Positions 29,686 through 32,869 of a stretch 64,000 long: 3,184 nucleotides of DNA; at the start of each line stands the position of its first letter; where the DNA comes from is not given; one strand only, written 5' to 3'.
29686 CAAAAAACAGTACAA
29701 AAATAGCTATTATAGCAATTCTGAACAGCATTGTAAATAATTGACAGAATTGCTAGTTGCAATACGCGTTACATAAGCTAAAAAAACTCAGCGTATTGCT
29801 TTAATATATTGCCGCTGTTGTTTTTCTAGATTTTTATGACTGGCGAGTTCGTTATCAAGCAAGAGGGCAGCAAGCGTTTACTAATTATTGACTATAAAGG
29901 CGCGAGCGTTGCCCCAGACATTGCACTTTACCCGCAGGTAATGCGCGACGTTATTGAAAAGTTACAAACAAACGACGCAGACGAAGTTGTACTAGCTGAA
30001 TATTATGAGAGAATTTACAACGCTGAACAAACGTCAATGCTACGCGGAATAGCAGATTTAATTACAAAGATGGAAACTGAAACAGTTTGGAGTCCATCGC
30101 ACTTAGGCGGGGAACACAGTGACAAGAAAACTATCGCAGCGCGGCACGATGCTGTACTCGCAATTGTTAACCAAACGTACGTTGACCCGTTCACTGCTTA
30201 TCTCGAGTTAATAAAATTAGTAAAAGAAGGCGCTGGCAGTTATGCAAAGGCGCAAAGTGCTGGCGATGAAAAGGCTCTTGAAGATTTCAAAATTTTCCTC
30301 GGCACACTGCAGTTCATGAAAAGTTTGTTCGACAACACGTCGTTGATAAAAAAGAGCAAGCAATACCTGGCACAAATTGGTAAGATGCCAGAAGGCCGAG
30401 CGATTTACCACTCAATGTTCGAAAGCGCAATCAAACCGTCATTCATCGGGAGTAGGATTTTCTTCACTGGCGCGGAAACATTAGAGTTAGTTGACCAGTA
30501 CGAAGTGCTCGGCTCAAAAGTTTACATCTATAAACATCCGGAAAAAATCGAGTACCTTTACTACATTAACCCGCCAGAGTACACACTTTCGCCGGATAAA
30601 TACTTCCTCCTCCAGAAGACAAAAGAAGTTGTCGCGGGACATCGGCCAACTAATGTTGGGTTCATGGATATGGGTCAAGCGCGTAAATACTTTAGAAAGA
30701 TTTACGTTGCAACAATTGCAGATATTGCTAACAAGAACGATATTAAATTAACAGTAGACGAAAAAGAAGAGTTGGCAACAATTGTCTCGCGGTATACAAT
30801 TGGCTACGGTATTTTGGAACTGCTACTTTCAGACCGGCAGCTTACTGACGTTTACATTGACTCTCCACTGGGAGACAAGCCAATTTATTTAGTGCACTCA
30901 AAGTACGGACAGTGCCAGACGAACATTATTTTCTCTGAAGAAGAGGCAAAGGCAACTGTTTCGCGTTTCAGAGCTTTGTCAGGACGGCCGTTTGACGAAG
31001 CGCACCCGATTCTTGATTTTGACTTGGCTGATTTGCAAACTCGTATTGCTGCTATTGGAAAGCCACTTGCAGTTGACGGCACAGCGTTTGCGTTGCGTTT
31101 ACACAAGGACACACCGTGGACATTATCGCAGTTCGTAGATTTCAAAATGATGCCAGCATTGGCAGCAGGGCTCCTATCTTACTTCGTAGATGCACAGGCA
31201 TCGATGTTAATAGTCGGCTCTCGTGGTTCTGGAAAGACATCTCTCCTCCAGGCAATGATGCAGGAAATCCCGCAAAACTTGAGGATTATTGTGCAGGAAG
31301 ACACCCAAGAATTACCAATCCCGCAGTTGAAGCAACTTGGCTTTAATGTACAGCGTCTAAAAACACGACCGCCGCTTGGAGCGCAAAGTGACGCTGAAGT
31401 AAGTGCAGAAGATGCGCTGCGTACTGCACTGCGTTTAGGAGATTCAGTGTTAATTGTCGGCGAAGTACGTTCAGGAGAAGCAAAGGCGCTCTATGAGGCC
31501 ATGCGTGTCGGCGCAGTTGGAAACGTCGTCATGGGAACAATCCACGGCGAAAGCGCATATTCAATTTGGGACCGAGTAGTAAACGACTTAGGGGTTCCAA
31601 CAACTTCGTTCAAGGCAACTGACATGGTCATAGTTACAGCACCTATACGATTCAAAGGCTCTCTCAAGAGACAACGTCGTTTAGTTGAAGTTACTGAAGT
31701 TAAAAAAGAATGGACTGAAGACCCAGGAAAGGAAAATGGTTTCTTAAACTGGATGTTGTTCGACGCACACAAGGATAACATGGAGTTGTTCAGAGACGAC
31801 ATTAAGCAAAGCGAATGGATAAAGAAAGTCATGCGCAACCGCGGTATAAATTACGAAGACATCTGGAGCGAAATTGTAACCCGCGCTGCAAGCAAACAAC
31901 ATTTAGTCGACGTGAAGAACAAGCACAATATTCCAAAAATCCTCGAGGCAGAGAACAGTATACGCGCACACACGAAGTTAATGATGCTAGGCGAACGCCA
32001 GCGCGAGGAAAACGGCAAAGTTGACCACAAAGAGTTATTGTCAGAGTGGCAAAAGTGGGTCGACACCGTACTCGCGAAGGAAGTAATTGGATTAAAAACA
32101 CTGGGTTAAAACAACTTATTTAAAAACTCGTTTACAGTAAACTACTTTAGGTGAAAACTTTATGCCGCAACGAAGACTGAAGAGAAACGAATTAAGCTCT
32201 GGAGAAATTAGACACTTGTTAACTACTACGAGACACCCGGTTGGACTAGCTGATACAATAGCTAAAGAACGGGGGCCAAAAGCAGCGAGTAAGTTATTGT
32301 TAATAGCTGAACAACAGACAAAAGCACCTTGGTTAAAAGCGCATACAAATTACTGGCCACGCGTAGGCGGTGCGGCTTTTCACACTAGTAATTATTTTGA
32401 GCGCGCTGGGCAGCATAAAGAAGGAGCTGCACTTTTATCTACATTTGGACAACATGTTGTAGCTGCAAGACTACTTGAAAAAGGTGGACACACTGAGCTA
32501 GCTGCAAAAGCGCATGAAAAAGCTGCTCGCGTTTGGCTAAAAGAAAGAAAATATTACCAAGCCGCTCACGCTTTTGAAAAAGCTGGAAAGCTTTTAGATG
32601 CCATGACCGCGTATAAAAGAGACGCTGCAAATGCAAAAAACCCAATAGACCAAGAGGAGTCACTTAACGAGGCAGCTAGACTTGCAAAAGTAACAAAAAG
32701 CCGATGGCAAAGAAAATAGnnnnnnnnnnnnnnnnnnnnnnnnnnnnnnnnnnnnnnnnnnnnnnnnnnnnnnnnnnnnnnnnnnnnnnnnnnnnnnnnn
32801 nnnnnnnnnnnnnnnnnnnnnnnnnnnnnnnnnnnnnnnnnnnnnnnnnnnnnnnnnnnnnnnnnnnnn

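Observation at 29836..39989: Complete type IV pilus-like locus with six distinct pilin-like genes and two tandem-duplicated small-protein pairs between ATPase and platform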

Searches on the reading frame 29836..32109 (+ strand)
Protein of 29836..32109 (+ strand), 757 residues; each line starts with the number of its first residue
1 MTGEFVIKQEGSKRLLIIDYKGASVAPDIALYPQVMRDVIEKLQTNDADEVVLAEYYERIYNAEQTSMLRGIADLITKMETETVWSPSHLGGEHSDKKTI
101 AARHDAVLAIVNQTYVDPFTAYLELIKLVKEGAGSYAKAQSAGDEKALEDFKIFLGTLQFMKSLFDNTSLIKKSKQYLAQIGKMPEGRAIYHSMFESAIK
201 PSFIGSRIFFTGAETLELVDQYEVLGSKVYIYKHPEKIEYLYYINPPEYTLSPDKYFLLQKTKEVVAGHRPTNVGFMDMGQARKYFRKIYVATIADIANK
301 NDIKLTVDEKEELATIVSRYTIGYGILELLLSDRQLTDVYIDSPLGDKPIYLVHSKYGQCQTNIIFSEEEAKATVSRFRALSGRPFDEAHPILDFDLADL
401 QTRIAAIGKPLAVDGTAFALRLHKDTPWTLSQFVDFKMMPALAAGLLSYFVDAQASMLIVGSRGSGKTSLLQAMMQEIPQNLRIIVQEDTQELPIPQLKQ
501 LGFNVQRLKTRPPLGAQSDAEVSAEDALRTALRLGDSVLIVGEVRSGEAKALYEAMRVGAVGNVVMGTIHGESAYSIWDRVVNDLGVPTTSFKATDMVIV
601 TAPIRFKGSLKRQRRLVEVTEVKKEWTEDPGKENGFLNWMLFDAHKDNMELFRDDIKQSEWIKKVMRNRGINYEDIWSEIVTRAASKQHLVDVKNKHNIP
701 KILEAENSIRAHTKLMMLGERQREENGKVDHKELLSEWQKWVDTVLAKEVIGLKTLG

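Call 3: search_protein_families(library=pfam, proteins=[window:29836-32109:+], max_evalue=1)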
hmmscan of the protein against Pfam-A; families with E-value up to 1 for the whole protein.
window:29836-32109:+ (757 aa): 20 families
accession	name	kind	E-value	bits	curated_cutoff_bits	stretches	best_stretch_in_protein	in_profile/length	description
PF00437.27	T2SSE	-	1.2e-22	80.6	24.9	1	400-600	92-273/370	Type II/IV secretion system protein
PF13191.12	AAA_16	-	0.00015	22.7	32.6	1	455-556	25-120/167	AAA ATPase domain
PF12775.13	AAA_7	-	0.0014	18.6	25.8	1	446-481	25-60/181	P-loop containing dynein motor region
PF24389.1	ORC-CDC6-like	-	0.0032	16.7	27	1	452-475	30-53/571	ORC-CDC6-like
PF13401.12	AAA_22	-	0.004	17.9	27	1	454-544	5-93/130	AAA domain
PF05673.19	DUF815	-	0.0044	16.6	23.8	1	456-488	55-88/249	Protein of unknown function (DUF815)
PF00005.33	ABC_tran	-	0.0047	18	25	1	452-502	9-58/137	ABC transporter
PF13555.12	AAA_29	-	0.0053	16.9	27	1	454-475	22-43/61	P-loop containing region of AAA domain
PF01580.24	FtsK_SpoIIIE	-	0.012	15.5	24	1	455-476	40-61/221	FtsK/SpoIIIE family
PF10412.15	TrwB_AAD_bind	-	0.014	14.8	20.5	1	454-481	15-42/387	Type IV secretion-system coupling protein DNA-binding domain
PF13173.12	AAA_14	-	0.017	15.5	27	1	457-489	5-39/129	AAA domain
PF06414.18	Zeta_toxin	-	0.017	15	22.3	1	455-499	17-62/199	Zeta toxin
PF02492.25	cobW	-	0.046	13.7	20.7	1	457-486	3-32/180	CobW/HypB/UreG, nucleotide-binding domain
PF13671.12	AAA_33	-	0.062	14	27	1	458-539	3-74/143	AAA domain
PF04665.18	Pox_A32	-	0.084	12.8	22.8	1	454-485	13-44/242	Poxvirus A32 protein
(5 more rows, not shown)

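Call 8: find_encoding_contigs(protein=window:29836-32109:+, flank=10000, max_places=6)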
Protein window:29836-32109:+ (757 aa): no gene with exactly this product is on record in the collection.

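Call 9: search_solved_structures(query=window:29836-32109:+, max_evalue=0.001)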
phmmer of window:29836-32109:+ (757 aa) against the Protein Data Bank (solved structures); distinct sequences matched with E-value up to 0.001: 15.
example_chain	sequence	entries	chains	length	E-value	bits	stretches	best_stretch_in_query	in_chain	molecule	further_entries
2oap_1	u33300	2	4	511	2.2e-33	118.8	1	293-687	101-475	Type II secretion system protein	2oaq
8rkd_E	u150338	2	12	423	6.4e-31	110.6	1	276-622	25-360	Pilus assembly ATPase CpaF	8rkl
8rjf_A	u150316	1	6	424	6.5e-31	110.6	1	276-622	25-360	Pilus assembly ATPase CpaF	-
9e24_A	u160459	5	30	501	1e-30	109.9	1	276-622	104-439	CpaF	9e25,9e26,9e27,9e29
4ii7_A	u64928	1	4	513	3.6e-24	88.3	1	319-649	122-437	FlaI ATPase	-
4ihq_A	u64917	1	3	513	2.4e-23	85.6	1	319-649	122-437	FlaI ATPase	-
2gza_A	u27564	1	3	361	1.7e-09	39.8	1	450-563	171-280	Type IV secretion system protein VirB11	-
6bge_A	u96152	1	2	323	2.6e-08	35.9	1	390-583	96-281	VirB11-like protein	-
1g6o_A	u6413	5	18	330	2.8e-08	35.8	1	390-583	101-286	CAG-ALPHA | virB11 homolog | Cag-alfa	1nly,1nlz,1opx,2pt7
2eyu_A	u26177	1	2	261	3.8e-06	28.7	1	455-583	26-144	twitching motility protein PilT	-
2gsz_A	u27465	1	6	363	6.7e-06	27.9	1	455-583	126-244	twitching motility protein PilT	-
2ewv_A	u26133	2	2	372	7e-06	27.9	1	455-583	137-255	twitching motility protein PilT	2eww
3jvu_A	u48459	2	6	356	1.5e-05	26.7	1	455-583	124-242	Twitching mobility protein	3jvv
10my_A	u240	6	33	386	0.00012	23.8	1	451-583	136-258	PilT/PilU family type 4a pilus ATPase | Twitching motility protein PilT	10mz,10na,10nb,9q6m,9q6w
4pht_A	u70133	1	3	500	0.00048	21.8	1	456-588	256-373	General secretory pathway protein E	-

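Call 13: find_related_loci(query=window:29836-32109:+, collection=genome_contigs, flank=10000)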
Query window:29836-32109:+ (757 aa) in genome_contigs; peptide patterns used: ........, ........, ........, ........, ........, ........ (x = any residue, [..] = any of these).
61 stretches matched a pattern; 18 encode a relative of the query (tblastn E <= 1e-3); 17 distinct loci.
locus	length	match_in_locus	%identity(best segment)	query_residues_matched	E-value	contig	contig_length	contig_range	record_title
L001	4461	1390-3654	88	3-757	0e+0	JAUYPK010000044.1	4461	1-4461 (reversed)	MAG: Candidatus Micrarchaeota archaeon isolate C4_metabat.bin.26 C4_k141_386783, whole genome shotgun sequence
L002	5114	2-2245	85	10-757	0e+0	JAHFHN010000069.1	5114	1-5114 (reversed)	MAG: Candidatus Micrarchaeota archaeon isolate nzgw34 NODE_31951_length_5115_cov_2.576091, whole genome shotgun sequence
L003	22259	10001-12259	71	1-757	0e+0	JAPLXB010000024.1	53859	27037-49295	MAG: Candidatus Micrarchaeota archaeon isolate LacPavin_0920_SED4_MAG_58_19 LacPavin_0920_SED4_scaffold_71155, whole gen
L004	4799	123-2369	72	3-754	0e+0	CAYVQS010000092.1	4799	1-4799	MAG TPA_asm: Candidatus Micrarchaeota archaeon isolate SRP062349_co5_86 genome assembly, contig: NODE_13785_length_4799_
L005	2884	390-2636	69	1-754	0e+0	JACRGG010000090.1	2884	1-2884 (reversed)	MAG: Candidatus Micrarchaeota archaeon isolate NC_groundwater_1745_Pr3_B-0.1um_50_9 SR-2_scaffold_141_2507402, whole gen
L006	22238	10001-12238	70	1-751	0e+0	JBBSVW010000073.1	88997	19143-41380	MAG: Candidatus Micrarchaeota archaeon isolate H43-bin164_1 H43_bin164_1_000000000073, whole genome shotgun sequence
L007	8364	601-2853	70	3-757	0e+0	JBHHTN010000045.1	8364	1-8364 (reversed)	MAG: Candidatus Micrarchaeia archaeon isolate s1_sp2_bin.3 NODE_687_length_8364_cov_5.181490, whole genome shotgun seque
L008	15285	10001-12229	70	1-748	0e+0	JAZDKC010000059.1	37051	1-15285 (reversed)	MAG: Candidatus Micrarchaeota archaeon isolate MEGAHIT-group-0.512 k141_7938602, whole genome shotgun sequence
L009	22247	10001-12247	69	4-757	0e+0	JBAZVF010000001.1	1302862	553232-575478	MAG: Candidatus Micrarchaeia archaeon isolate SO_2017_GW1_246 NODE_5_length_1302862_cov_2.983931_OW334_2017, whole genom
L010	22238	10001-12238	69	1-751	0e+0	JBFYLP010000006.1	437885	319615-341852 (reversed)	MAG: Candidatus Micrarchaeota archaeon isolate PPR_0039 k121_6668294, whole genome shotgun sequence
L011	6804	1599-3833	67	1-751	0e+0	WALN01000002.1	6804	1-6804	MAG: Candidatus Micrarchaeota archaeon isolate S014_66_esom k151_106572, whole genome shotgun sequence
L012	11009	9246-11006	64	4-600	0e+0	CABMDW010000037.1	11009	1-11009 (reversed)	uncultured archaeon isolate LFW-156_1 genome assembly, contig: LFW1561_33, whole genome shotgun sequence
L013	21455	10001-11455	70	1-490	0e+0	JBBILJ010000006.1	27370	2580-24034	MAG: Candidatus Micrarchaeota archaeon isolate AR170220_bin_206 NODE_1923_length_27370_cov_3.912026, whole genome shotgu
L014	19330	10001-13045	66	1-490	0e+0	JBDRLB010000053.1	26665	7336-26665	MAG: Candidatus Micrarchaeota archaeon isolate MEGAHIT-group-1.75 k141_2308248, whole genome shotgun sequence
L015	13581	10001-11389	68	1-468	0e+0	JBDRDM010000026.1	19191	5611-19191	MAG: Candidatus Micrarchaeota archaeon isolate MEGAHIT-group-1.248 k141_985924, whole genome shotgun sequence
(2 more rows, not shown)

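Call 18: search_protein_families(library=ncbifam, proteins=[window:29836-32109:+], max_evalue=0.1)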
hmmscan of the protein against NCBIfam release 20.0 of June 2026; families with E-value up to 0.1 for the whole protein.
window:29836-32109:+ (757 aa): 27 families (the best 25 are shown)
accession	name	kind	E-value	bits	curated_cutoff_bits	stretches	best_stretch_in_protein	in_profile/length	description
NF058587.1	archaellum_moto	equivalog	2.5e-43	148.6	550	1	292-693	115-502/527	archaellum flagellar ATPase motor FlaI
TIGR03819.1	heli_sec_ATPase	hypoth_equivalog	1.1e-40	139.9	373.15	1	306-581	34-297/340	TadA family conjugal transfer-associated ATPase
TIGR02782.1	TrbB_P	equivalog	3.3e-25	89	304.55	1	331-623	18-294/303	P-type conjugative transfer ATPase TrbB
NF053672.1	bindosome_BasE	exception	3.2e-24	85.5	1000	1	217-660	39-457/512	bindosome assembly system ATPase subunit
TIGR02788.1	VirB11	equivalog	7.5e-20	71.2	249.95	1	447-583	137-264/308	P-type DNA transfer ATPase VirB11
NF010469.0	PRK13894.1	subfamily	2.6e-16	59.9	508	1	367-584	63-267/320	conjugal transfer ATPase TrbB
NF041000.1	ATPase_ComGA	equivalog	7.7e-14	51.3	300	1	446-599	119-259/267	competence type IV pilus ATPase ComGA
NF010407.0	PRK13833.1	subfamily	1.1e-13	51.4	499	1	387-581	78-259/323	conjugal transfer protein TrbB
NF010475.0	PRK13900.1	equivalog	1.5e-13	50.6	389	1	446-623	152-326/333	type IV secretion system ATPase VirB11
NF010425.0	PRK13851.1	equivalog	9.5e-13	47.7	461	1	447-574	155-273/344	type IV secretion system protein VirB11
TIGR01420.1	pilT_fam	subfamily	1.1e-10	41.3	319.1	1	454-583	122-241/343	PilT/PilU family type 4a pilus ATPase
NF007755.0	PRK10436.1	equivalog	2e-08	33.4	617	1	435-592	200-342/465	type II secretion system protein GspE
TIGR02533.1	type_II_gspE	equivalog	5e-08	32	630.25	1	430-588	219-362/486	type II secretion system ATPase GspE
TIGR02538.1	type_IV_pilB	equivalog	1e-06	27.7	675.65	1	454-599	316-446/564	type IV-A pilus assembly ATPase PilB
TIGR02525.1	plasmid_TraJ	equivalog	9.8e-06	24.8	368.3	1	444-584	139-272/372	plasmid transfer ATPase TraJ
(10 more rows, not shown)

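Call 74: search_protein_families(library=pfam, proteins=[L002:2664-3866:+], max_evalue=0.01)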
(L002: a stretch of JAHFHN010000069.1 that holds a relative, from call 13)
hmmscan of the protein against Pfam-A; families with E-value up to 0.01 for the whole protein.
L002:2664-3866:+ (400 aa): 0 families

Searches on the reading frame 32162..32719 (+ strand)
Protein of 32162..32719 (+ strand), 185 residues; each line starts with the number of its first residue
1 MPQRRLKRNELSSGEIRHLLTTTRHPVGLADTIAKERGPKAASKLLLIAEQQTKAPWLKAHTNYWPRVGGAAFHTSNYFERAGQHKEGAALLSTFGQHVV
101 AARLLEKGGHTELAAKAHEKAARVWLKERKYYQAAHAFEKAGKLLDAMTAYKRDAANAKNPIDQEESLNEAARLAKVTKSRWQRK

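Call 3: search_protein_families(library=pfam, proteins=[window:32162-32719:+], max_evalue=1)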
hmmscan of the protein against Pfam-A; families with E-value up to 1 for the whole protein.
window:32162-32719:+ (185 aa): 4 families
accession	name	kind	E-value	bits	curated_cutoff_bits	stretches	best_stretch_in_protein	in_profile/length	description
PF23300.3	HEAT_Nup120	-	0.023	15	29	1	122-166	33-79/170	Nucleoporin Nup120, HEAT repeats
PF23878.1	TPR_ELP1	-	0.026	15.2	28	1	114-155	55-96/164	ELP1 TPR domain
PF25515.1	Arm_PDR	-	0.061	13.8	27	1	114-154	48-84/145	Plastid division regulator ARM repeat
PF18590.6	IMP2_N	-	0.076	14.1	25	1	90-143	31-80/89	Immune Mapped Protein 2 (IMP2) N-terminal domain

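Call 17: search_protein_families(library=phrogs, proteins=[window:32162-32719:+], max_evalue=0.1)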
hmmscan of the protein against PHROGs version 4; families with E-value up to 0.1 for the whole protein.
window:32162-32719:+ (185 aa): 0 families

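Call 18: search_protein_families(library=ncbifam, proteins=[window:32162-32719:+], max_evalue=0.1)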
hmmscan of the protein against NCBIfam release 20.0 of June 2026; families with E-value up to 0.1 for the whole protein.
window:32162-32719:+ (185 aa): 0 families

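Call 77: search_protein_families(library=padloc, proteins=[window:32162-32719:+], max_evalue=0.1)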
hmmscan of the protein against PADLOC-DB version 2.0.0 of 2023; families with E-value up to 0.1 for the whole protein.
window:32162-32719:+ (185 aa): 0 families
